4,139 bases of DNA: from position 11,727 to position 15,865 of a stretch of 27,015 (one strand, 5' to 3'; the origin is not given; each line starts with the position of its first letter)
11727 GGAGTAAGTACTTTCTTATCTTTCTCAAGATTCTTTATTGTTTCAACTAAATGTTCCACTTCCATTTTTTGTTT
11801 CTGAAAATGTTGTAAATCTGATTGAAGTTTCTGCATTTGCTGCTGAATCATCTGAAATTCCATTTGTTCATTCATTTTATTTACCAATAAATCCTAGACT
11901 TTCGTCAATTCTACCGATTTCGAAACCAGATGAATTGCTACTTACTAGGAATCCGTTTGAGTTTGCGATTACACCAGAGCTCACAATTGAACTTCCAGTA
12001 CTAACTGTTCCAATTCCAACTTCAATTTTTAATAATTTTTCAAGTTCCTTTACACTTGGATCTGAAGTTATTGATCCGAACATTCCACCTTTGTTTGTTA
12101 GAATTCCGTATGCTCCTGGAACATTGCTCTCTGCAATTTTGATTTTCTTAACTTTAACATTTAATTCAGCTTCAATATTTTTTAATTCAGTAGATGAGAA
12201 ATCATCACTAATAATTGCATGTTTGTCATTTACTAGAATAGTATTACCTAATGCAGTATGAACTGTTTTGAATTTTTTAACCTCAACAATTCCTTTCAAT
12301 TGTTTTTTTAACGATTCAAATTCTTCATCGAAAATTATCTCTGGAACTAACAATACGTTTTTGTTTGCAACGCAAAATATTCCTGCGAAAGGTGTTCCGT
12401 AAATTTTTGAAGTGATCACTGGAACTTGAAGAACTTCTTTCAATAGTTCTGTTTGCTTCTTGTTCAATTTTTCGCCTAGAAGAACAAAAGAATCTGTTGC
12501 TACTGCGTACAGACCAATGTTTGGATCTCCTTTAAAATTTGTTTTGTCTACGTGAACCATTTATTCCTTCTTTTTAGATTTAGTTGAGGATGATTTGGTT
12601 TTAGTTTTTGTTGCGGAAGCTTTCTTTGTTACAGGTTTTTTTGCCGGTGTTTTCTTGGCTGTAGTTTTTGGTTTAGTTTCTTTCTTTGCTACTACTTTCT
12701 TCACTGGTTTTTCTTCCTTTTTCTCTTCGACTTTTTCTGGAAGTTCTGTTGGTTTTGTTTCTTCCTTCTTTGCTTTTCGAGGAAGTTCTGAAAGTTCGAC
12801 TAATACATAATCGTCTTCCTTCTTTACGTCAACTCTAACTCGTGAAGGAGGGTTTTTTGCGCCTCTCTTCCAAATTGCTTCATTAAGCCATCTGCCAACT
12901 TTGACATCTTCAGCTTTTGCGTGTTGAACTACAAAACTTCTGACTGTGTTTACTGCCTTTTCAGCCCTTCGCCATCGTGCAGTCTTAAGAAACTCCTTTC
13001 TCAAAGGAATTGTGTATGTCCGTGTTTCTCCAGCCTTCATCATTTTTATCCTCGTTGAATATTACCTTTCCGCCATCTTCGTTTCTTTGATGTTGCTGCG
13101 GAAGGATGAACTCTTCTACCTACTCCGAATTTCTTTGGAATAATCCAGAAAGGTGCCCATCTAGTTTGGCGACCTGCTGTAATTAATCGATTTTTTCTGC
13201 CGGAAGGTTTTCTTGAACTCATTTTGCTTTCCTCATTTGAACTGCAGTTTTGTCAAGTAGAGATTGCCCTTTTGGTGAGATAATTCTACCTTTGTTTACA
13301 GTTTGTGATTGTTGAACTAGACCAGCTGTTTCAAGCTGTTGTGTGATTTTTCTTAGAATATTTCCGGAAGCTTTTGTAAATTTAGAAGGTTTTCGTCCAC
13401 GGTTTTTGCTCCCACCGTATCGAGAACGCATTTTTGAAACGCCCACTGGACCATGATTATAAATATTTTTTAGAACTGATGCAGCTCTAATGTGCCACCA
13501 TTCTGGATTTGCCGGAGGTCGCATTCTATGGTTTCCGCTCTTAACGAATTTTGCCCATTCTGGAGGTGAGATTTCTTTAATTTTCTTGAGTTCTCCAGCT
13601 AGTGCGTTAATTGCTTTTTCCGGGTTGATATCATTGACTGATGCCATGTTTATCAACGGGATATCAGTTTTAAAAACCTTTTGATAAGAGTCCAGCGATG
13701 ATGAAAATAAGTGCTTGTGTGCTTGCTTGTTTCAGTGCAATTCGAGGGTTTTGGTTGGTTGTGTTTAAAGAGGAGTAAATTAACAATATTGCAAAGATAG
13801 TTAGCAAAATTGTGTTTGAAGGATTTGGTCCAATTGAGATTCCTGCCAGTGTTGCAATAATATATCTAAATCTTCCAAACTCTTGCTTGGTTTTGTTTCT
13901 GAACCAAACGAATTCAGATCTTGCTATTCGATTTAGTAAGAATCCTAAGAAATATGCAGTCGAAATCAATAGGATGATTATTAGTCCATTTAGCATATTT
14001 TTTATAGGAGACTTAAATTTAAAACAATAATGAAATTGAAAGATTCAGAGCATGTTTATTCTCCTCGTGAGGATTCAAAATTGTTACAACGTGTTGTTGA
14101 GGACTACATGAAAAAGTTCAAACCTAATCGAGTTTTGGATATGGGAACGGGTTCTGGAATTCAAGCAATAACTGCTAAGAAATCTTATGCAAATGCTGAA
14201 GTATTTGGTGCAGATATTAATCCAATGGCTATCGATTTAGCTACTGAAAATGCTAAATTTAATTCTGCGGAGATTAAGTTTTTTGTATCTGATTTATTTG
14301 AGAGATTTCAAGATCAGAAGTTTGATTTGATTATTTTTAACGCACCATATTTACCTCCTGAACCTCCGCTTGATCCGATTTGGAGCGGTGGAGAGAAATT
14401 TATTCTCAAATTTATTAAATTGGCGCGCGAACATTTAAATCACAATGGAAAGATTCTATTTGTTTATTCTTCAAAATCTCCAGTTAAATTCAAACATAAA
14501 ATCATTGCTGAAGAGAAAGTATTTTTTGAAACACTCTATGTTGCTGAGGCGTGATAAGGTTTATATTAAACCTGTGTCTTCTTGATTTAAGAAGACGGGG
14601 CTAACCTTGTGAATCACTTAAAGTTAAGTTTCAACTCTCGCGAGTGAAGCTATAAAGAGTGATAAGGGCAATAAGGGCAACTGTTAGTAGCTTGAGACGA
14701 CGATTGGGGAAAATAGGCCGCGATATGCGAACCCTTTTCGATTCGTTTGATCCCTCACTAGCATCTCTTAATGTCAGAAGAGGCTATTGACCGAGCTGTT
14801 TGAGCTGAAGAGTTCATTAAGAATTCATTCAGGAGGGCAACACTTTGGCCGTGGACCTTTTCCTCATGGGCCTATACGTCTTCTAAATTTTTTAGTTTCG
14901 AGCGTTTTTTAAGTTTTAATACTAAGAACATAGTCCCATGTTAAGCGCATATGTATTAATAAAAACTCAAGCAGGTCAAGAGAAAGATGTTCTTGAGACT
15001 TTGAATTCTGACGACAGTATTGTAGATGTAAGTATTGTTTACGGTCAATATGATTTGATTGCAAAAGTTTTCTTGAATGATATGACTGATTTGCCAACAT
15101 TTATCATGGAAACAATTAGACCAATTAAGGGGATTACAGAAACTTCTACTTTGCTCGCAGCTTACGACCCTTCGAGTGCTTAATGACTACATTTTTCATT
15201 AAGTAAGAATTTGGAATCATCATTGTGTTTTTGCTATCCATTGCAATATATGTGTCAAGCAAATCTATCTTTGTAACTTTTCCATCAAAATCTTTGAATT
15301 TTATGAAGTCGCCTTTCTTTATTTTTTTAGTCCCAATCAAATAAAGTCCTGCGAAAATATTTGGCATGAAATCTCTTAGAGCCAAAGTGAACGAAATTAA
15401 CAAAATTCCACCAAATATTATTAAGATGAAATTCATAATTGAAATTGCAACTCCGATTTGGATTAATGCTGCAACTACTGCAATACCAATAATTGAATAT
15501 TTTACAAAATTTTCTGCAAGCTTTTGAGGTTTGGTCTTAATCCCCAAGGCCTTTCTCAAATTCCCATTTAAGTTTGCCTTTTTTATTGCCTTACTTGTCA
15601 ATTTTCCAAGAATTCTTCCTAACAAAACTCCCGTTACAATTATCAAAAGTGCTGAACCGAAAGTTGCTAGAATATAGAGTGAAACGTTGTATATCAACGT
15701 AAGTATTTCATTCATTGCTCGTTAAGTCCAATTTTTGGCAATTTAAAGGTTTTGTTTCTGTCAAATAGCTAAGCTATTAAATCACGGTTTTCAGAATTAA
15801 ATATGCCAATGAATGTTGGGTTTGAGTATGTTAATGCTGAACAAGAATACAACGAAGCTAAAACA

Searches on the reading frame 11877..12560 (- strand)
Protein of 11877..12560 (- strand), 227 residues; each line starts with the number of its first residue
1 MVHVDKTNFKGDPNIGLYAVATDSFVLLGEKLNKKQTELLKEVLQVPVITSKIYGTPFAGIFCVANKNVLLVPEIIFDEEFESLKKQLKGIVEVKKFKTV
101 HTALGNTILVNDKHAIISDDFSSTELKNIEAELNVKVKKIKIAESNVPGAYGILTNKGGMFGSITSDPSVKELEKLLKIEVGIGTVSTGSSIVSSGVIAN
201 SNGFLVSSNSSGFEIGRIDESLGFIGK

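Call 28: search_protein_families(library=pfam, proteins=[window:11877-12560:-], max_evalue=0.001)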
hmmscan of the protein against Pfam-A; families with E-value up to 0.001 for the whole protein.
window:11877-12560:- (227 aa): 1 family
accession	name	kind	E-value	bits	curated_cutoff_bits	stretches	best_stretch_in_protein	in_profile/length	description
PF01912.23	eIF-6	-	3.2e-56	190.3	25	1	6-203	1-196/197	eIF-6 family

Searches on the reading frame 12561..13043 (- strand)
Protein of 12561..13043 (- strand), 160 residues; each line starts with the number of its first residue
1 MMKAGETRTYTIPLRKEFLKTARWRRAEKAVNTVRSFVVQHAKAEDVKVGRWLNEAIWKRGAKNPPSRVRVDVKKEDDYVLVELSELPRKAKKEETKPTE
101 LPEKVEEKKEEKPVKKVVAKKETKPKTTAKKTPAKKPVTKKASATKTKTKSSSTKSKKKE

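Call 29: search_protein_families(library=pfam, proteins=[window:12561-13043:-], max_evalue=0.001)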
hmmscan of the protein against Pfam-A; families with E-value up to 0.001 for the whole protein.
window:12561-13043:- (160 aa): 1 family
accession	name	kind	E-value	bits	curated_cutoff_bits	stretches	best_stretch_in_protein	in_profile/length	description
PF01198.24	Ribosomal_L31e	-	8.2e-16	58.4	25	1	7-75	4-72/82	Ribosomal protein L31e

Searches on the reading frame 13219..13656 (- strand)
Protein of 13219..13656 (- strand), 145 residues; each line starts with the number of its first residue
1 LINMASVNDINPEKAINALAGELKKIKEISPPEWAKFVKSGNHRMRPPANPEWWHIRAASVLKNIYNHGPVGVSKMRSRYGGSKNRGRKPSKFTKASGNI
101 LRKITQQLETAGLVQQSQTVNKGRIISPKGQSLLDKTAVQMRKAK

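Call 29: search_protein_families(library=pfam, proteins=[window:13219-13656:-], max_evalue=0.001)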
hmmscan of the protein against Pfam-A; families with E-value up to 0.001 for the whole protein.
window:13219-13656:- (145 aa): 1 family
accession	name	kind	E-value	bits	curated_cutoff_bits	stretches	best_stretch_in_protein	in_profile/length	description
PF01090.25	Ribosomal_S19e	-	4.8e-50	169.3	29.4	1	6-143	1-136/137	Ribosomal protein S19e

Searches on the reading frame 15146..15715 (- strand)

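Call 29: search_protein_families(library=pfam, proteins=[window:15146-15715:-], max_evalue=0.001)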
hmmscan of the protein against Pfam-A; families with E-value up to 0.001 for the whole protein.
window:15146-15715:- (189 aa): 1 family
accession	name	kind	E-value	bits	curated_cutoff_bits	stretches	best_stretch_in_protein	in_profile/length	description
PF00924.24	MS_channel_2nd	-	2.5e-13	50.3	20.2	1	118-178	4-64/68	Mechanosensitive ion channel, beta-domain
